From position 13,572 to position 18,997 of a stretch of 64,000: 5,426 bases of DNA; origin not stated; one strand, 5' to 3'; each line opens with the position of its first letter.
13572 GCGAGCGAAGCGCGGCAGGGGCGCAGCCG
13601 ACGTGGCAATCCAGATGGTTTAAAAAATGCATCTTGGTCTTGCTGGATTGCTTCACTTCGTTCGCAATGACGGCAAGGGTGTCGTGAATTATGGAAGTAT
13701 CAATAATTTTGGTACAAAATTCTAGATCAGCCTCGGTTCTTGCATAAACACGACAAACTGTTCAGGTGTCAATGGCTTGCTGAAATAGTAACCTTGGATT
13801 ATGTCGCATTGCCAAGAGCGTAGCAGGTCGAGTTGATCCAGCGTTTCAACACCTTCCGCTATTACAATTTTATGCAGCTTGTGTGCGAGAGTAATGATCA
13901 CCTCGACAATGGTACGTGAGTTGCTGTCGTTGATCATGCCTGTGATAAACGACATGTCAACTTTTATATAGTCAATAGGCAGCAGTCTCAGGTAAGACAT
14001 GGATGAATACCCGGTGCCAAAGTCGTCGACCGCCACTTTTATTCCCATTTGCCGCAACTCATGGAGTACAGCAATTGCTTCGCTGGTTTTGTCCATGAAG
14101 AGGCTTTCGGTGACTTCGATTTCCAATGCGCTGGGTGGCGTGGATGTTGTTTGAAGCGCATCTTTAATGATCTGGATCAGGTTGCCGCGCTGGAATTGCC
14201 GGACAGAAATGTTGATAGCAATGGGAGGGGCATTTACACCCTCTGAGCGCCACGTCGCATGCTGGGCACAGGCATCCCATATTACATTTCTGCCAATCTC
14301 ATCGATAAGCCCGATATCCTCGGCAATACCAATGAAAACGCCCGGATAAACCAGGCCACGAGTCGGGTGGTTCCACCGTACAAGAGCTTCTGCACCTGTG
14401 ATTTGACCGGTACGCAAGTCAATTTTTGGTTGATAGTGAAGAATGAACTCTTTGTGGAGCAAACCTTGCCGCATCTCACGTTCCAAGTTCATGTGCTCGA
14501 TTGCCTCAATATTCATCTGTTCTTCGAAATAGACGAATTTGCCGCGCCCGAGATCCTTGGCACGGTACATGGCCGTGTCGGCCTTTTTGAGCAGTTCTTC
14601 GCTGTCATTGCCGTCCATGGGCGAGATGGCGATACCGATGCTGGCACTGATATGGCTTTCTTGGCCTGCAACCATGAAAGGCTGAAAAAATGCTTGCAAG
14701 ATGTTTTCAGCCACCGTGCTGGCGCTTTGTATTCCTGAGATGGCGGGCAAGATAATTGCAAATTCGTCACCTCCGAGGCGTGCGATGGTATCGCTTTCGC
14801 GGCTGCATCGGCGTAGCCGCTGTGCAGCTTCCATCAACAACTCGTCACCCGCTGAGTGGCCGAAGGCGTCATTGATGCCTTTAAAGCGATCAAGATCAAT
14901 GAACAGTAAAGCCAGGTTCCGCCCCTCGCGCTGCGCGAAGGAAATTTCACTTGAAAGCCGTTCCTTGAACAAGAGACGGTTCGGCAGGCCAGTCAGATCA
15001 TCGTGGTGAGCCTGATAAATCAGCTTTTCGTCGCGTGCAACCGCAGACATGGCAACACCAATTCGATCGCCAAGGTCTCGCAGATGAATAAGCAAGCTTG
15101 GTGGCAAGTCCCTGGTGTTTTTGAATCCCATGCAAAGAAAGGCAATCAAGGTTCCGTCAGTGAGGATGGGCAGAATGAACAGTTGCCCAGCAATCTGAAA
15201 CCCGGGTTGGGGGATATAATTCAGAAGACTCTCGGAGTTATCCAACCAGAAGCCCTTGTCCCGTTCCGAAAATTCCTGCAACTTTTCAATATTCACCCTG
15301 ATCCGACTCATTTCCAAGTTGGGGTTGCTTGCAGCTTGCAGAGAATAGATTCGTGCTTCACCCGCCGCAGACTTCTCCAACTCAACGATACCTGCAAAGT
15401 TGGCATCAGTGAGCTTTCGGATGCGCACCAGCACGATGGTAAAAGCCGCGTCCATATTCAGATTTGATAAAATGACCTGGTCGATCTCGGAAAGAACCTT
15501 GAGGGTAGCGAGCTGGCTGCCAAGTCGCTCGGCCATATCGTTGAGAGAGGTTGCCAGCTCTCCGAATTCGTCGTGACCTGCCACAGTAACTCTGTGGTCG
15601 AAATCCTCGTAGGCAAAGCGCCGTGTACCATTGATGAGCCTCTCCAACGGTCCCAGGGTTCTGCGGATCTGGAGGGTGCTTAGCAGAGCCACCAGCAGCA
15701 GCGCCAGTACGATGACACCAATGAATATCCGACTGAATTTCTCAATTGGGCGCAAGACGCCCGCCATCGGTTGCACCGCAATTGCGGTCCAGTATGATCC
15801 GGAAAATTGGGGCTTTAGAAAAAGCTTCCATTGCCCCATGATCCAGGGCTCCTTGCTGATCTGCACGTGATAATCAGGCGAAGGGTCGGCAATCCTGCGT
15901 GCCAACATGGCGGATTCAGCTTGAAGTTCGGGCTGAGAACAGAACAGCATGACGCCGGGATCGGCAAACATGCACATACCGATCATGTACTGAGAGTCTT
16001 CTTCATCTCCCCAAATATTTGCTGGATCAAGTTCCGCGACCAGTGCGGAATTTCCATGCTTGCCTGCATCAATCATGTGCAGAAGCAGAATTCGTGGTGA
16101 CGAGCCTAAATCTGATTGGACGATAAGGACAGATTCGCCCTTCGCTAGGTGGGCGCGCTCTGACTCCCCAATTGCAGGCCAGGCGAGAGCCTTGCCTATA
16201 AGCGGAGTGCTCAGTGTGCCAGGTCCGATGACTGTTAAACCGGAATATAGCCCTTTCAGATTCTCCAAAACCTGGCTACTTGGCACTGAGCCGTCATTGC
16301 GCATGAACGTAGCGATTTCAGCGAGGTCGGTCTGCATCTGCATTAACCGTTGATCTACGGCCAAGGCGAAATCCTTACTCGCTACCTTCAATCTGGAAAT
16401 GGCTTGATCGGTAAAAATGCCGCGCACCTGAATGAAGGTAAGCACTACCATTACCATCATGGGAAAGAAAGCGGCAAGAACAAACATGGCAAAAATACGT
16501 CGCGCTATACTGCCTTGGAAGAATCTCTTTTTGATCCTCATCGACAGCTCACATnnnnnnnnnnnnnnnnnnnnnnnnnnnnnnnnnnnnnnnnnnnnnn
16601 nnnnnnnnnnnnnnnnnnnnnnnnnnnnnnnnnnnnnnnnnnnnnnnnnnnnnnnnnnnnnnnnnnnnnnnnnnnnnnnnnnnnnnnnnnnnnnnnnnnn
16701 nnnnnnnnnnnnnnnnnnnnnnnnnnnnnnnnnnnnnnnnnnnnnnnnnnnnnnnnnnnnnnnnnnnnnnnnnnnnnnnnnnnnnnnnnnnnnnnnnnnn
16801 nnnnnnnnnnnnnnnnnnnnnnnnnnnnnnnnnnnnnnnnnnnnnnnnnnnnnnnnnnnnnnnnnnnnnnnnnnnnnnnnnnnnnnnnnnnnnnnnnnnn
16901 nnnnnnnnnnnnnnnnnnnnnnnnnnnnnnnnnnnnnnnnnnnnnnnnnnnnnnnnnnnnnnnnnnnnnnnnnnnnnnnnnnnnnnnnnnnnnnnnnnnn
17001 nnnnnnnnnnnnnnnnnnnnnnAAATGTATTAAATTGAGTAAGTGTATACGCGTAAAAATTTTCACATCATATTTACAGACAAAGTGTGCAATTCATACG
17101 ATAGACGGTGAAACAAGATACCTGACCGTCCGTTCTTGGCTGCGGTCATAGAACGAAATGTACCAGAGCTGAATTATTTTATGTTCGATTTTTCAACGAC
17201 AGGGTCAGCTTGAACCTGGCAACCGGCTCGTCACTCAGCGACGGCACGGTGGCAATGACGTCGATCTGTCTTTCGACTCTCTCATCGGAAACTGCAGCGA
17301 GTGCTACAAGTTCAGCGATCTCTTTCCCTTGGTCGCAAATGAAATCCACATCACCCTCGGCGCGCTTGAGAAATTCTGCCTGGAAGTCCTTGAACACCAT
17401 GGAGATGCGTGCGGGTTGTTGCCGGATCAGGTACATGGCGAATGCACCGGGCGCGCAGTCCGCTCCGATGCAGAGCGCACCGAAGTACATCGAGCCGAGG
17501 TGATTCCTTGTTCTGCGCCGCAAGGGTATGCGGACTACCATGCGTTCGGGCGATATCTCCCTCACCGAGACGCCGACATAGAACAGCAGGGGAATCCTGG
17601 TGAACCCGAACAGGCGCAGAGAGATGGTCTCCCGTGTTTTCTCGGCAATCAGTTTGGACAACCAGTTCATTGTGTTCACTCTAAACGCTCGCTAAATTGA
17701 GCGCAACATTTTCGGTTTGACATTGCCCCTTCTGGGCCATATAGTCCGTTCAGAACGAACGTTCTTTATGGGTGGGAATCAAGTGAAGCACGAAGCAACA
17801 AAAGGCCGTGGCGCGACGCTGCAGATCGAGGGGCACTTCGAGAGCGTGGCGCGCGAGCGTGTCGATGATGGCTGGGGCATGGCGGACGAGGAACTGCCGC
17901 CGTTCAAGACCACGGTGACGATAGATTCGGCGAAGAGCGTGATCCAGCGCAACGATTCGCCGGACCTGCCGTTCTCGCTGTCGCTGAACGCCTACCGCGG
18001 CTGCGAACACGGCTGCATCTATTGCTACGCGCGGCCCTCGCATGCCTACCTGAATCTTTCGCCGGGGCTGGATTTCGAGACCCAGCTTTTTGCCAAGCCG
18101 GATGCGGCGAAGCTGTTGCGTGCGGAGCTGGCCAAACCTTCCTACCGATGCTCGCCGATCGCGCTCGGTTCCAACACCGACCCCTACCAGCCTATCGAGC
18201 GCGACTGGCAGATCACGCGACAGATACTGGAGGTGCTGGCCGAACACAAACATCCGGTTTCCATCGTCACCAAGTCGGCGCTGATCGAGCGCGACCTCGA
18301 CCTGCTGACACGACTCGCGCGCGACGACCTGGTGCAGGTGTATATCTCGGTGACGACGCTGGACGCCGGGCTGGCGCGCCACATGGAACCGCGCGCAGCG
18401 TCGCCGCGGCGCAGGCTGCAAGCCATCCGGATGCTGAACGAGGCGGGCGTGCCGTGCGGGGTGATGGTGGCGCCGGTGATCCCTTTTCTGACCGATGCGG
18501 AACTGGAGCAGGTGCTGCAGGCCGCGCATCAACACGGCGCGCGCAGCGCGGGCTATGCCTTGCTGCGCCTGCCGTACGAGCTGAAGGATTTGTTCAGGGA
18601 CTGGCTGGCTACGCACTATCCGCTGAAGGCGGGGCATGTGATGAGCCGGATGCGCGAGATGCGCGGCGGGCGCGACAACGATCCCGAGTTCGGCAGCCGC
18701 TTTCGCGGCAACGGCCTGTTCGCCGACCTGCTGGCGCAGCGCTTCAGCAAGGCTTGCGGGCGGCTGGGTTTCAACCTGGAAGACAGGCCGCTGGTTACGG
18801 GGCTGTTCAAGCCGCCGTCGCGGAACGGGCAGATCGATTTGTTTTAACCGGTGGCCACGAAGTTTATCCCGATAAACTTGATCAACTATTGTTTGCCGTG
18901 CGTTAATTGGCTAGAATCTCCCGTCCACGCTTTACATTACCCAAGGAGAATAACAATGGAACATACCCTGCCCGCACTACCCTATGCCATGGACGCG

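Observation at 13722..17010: Orphan type IV pseudopilin co-transcribed with a membrane diguanylate cyclase/phosphodiesterase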

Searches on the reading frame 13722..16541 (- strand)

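Call 3: search_protein_families(library=pfam, proteins=[window:13722-16541:-], max_evalue=0.01)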
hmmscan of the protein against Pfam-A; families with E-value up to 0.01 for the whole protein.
window:13722-16541:- (939 aa): 3 families
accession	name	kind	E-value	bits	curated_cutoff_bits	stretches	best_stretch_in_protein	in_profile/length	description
PF00563.25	EAL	-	2.6e-73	246.7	31.3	1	688-923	2-236/236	EAL domain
PF00990.26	GGDEF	-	4.6e-53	179.7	23.8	1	511-667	1-160/161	Diguanylate cyclase, GGDEF domain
PF00672.30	HAMP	-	2.4e-13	50.6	25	1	292-340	3-51/53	HAMP domain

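Call 4: search_protein_families(library=ncbifam, proteins=[window:13722-16541:-], max_evalue=0.01)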
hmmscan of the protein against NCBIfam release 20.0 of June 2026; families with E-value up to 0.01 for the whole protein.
window:13722-16541:- (939 aa): 48 families (the best 25 are shown)
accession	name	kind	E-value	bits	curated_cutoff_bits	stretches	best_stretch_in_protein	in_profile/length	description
NF045675.1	PhdiestaseDibA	equivalog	1.3e-138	463.1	980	1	498-928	189-620/623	phosphodiesterase DibA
NF007474.0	PRK10060.1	equivalog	2e-120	403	782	1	504-934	230-655/663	cyclic di-GMP phosphodiesterase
NF053781.1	cdiGMPphdstlr2612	equivalog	1.4e-115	387.4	1600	1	500-934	829-1266/1268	Tlr1612 family c-di-GMP phosphodiesterase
NF008467.0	PRK11359.1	equivalog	7.1e-108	361.6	857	1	512-935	377-794/800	oxygen-sensing cyclic-di-GMP phosphodiesterase DosP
NF052458.1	PhdiestGepA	equivalog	1.4e-101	341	1200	1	539-928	447-836/840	phosphodiesterase GepA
NF007298.0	PRK09776.1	equivalog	1.1e-78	265.3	1135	1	505-924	678-1097/1111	diguanylate cyclase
NF008807.1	PRK11829.1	equivalog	1.9e-76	257.6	733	1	512-930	243-659/670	biofilm formation regulator HmsP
NF007423.1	PRK09966.1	equivalog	3.1e-61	207.4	325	1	503-662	231-390/390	diguanylate cyclase DgcN/YfiN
NF052596.1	RR_EAL_PvrR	equivalog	2.2e-51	174.8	580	1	682-935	137-391/398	response regulator cyclic di-GMP phosphodiesterase PvrR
NF007839.0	PRK10551.1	equivalog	1.5e-48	165.7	461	1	683-936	261-513/518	cyclic di-GMP phosphodiesterase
TIGR00254.1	GGDEF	domain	9.6e-46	155.5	37.4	1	510-671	4-166/168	diguanylate cyclase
NF045673.1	c-di-GMPRcptLapD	equivalog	1.9e-42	145.4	1020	1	501-924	226-645/647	cyclic di-GMP receptor LapD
NF038266.1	diguan_SiaD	equivalog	3.2e-41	141.4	290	1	504-668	87-251/252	biofilm regulation diguanylate cyclase SiaD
NF007135.0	PRK09581.1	equivalog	9.2e-39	133.5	474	1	508-670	289-453/457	PleD family two-component system response regulator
NF051473.1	DigCycDgcsShew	equivalog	4.3e-38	131.4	400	1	479-669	103-288/291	diguanylate cyclase DgcS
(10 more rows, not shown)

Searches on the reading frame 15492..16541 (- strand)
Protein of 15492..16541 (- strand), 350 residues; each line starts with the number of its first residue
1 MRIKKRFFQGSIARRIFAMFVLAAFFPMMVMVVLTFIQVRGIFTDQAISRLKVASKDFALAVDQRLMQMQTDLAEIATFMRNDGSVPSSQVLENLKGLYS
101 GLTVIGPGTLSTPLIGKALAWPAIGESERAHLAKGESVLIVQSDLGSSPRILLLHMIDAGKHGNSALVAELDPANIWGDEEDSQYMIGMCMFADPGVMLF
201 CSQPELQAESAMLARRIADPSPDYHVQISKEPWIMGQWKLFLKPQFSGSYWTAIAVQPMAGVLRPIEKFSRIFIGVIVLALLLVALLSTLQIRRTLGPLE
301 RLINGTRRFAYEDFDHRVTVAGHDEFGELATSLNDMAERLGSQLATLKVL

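Call 26: search_solved_structures(query=A2, max_evalue=1)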
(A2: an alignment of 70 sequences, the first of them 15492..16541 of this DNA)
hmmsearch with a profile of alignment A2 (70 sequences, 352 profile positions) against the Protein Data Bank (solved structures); distinct sequences matched with E-value up to 1: 33.
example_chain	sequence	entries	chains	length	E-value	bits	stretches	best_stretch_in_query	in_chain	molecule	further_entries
9wxr_A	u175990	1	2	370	4.8e-09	39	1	277-350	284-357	Rhodopsin,Chemotaxis protein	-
6s1k_E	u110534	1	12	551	2.6e-08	36.6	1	273-344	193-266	Methyl-accepting chemotaxis protein I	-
8c5v_I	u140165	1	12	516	5.3e-08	35.6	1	273-344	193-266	Methyl-accepting chemotaxis protein I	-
6yue_A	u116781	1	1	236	7.6e-07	31.8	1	278-344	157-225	Nitrate/nitrite sensor protein NarQ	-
5iji_A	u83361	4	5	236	7.6e-07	31.8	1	278-344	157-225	Nitrate/nitrite sensor histidine kinase NarQ | Nitrate/nitrite sensor protein NarQ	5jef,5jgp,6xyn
5jeq_A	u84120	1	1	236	7.6e-07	31.8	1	278-344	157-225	Nitrate/nitrite sensor protein NarQ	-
5jjn_B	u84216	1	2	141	7.5e-05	25.2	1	261-345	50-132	Sensory rhodopsin II transducer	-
5jjj_B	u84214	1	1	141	0.00032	23.1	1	266-345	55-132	Sensory rhodopsin II transducer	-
2f95_B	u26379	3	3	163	0.00036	23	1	268-346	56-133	Sensory rhodopsin II transducer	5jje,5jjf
4gyc_B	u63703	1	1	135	0.0006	22.3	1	265-342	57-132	Sensory rhodopsin II transducer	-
4jgq_A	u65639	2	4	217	0.00099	21.5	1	95-211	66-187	Sporulation kinase D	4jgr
4jgo_A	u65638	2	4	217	0.0016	20.9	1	95-211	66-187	Sporulation kinase D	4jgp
9epn_A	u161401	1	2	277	0.0079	18.6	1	292-350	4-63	Sensor histidine kinase HprS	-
3zrw_B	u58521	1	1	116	0.014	17.7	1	297-347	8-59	AF1503 PROTEIN, OSMOLARITY SENSOR PROTEIN ENVZ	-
4gn0_A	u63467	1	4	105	0.015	17.7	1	256-348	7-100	Hamp domain of AF1503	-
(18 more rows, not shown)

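Call 27: search_protein_families(library=pfam, alignment_id=A2, max_evalue=0.1)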
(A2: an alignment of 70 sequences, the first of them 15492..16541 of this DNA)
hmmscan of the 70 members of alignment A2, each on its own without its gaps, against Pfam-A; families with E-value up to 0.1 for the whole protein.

A. member 1, window:15492-16541:- (350 aa): 1 family
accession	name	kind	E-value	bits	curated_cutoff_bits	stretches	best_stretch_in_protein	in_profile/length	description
PF00672.30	HAMP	-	8.4e-14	52.1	25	1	292-340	3-51/53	HAMP domain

B. families by the number of members that match (of 70 scanned): 22 families
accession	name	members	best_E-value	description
PF00672.30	HAMP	70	4.4e-17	HAMP domain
PF13567.11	DUF4131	4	0.0033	Domain of unknown function (DUF4131)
PF13755.11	Sensor_TM1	3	0.0058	Sensor N-terminal transmembrane domain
PF07234.17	Babuvirus_MP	2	0.046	Movement and RNA silencing protein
PF12555.13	SteA-like_C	2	0.06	SteA-like C-terminal domain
PF04987.19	PigN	1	0.0019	Phosphatidylinositolglycan class N (PIG-N)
PF05656.20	DUF805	1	0.0069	Protein of unknown function (DUF805)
PF18947.5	HAMP_2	1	0.013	HAMP domain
PF25086.1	DUF7803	1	0.013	Domain of unknown function (DUF7803)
PF11395.13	bCoV_NS7B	1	0.016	Betacoronavirus NS7B protein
PF18248.6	RalF_SCD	1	0.018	RalF C-terminal Sec-7 capping domain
PF02743.24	dCache_1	1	0.026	Cache domain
PF02571.20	CbiJ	1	0.032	Precorrin-6x reductase CbiJ/CobK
PF18736.6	pEK499_p136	1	0.033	HEPN pEK499 p136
PF06251.17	Caps_syn_GfcC_C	1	0.035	Capsule biosynthesis GfcC C-terminal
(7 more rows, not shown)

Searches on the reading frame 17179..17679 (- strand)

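Call 3: search_protein_families(library=pfam, proteins=[window:17179-17679:-], max_evalue=0.01)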
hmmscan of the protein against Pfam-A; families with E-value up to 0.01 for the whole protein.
window:17179-17679:- (166 aa): 1 family
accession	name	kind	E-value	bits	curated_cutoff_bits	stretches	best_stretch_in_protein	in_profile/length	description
PF14539.12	DUF4442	-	3.6e-13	50.3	25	1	29-159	13-129/132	Domain of unknown function (DUF4442)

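Call 4: search_protein_families(library=ncbifam, proteins=[window:17179-17679:-], max_evalue=0.01)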
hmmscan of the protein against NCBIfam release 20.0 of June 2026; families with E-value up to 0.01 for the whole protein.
window:17179-17679:- (166 aa): 2 families
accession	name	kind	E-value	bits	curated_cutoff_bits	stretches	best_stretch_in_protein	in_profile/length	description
TIGR00369.1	unchar_dom_1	domain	0.0004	20.4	36.6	1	34-112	5-81/117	hotdog fold thioesterase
NF033611.0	SAVED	domain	0.0013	18.3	33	1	7-43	69-107/261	SAVED domain-containing protein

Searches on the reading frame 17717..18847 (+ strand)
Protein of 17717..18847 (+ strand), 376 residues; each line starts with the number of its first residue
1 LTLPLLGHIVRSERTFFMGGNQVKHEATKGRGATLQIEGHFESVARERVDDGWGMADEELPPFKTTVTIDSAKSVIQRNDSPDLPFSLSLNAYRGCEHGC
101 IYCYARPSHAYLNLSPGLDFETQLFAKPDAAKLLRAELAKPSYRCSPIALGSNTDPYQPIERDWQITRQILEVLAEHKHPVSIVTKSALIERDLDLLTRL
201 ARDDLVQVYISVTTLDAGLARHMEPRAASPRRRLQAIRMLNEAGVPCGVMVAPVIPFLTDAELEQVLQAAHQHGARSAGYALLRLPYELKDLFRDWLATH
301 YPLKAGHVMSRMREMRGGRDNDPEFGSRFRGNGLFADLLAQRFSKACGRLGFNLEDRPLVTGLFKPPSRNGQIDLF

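Call 3: search_protein_families(library=pfam, proteins=[window:17717-18847:+], max_evalue=0.01)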
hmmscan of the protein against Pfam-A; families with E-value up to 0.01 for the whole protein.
window:17717-18847:+ (376 aa): 2 families
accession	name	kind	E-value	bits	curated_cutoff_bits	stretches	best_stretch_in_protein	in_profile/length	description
PF04055.27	Radical_SAM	-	8.6e-18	65.5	29.5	1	91-268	2-164/166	Radical SAM superfamily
PF08902.16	DUF1848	-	0.0078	16.5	30.5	0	91-105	248-262/262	Domain of unknown function (DUF1848)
